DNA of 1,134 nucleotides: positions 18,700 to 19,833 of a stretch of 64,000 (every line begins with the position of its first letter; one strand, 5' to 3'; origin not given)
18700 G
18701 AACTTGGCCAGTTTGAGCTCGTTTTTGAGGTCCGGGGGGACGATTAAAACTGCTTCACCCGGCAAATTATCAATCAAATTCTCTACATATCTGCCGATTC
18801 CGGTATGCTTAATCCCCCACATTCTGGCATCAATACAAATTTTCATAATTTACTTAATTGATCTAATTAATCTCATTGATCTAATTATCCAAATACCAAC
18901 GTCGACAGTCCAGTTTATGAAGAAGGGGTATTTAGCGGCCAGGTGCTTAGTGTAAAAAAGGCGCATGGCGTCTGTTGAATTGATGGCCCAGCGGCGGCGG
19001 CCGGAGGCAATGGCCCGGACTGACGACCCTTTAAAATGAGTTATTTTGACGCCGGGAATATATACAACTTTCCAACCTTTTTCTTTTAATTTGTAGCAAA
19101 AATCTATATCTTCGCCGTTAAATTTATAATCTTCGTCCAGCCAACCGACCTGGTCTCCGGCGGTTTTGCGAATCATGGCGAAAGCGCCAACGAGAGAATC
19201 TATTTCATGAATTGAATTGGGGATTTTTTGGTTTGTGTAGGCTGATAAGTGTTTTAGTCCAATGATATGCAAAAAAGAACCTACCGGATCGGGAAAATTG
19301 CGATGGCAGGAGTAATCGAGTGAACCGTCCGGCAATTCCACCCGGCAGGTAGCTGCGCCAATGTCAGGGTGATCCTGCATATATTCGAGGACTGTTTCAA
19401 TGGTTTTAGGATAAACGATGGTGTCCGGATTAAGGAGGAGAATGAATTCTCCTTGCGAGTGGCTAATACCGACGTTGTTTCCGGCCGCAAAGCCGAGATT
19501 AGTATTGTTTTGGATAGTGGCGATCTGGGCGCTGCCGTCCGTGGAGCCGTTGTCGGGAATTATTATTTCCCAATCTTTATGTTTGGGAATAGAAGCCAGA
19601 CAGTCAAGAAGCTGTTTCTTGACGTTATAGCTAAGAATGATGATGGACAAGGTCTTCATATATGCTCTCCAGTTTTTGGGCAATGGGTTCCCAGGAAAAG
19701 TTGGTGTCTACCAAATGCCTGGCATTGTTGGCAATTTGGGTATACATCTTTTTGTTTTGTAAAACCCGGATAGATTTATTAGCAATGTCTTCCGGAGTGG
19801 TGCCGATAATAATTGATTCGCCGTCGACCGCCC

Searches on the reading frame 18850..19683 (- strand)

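Call 29: search_protein_families(library=pfam, proteins=[window:18850-19683:-], max_evalue=0.001)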
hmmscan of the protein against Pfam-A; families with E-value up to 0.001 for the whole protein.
window:18850-19683:- (277 aa): 5 families
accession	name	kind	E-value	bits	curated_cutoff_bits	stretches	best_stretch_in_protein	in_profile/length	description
PF00535.33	Glycos_transf_2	-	6.6e-23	81.9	23.3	1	13-144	1-132/168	Glycosyl transferase family 2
PF13641.12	Glyco_tranf_2_3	-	6.2e-17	62.8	27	1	12-233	3-228/230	Glycosyltransferase like family 2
PF13632.12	Glyco_trans_2_3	-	1.3e-12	48.5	27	1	81-249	2-158/198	Glycosyl transferase family group 2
PF13712.12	Glyco_tranf_2_5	-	0.00041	20.6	27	1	50-207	28-178/210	Glycosyltransferase like family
PF03552.20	Cellulose_synt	-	0.00096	18.2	24.7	0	171-249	407-481/722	Cellulose synthase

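Call 79: search_protein_families(library=ncbifam, proteins=[window:18850-19683:-], max_evalue=0.00001)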
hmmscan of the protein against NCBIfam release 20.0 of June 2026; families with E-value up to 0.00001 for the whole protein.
window:18850-19683:- (277 aa): 12 families
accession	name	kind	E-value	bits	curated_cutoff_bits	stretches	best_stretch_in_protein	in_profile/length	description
TIGR03937.1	PgaC_IcaA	equivalog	8.1e-17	61.3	422.3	1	9-240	44-274/407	poly-beta-1,6-N-acetyl-D-glucosamine synthase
TIGR03965.1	mycofact_glyco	equivalog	5.2e-15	55.3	280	1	10-227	74-291/467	mycofactocin biosynthesis glycosyltransferase MftF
NF038302.1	EPS_HpsE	equivalog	1.3e-12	47.3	300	1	12-216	3-222/307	hormogonium polysaccharide biosynthesis glycosyltransferase HpsE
NF007482.0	PRK10073.1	equivalog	1.5e-11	43.9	423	1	10-114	6-121/334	glycosyltransferase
TIGR04283.1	glyco_like_mftF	equivalog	3.1e-10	40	182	1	12-113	1-109/221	TIGR04283 family arsenosugar biosynthesis glycosyltransferase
TIGR01556.1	rhamnosyltran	subfamily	1e-09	38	200.55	1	28-244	13-227/281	rhamnosyltransferase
NF041875.1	EPS_EpsD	equivalog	1.6e-09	37.7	370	1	12-216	1-206/325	exopolysaccharide biosynthesis glycosyltransferase EpsD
NF047683.1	TeichurnBiosyTuaG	equivalog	2.7e-09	37.1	400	1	10-105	6-114/252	teichuronic acid biosynthesis protein TuaG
TIGR03111.1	glyc2_xrt_Gpos1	hypoth_equivalog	2.1e-08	33.4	363.95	1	7-261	46-311/439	TIGR03111 family XrtG-associated glycosyltransferase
NF053739.1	GlytfEpsEBac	equivalog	8.2e-08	31.5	450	1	12-107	3-112/265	glycosyltransferase EpsE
NF038299.1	EPS_HpsN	equivalog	1.9e-06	27.1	425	0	12-115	3-119/317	hormogonium polysaccharide biosynthesis glycosyltransferase HpsN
NF050050.1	ProtGlycPglI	equivalog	2.9e-06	26.9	500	1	10-104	2-110/306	GalNAc(5)-diNAcBac-PP-undecaprenol beta-1,3-glucosyltransferase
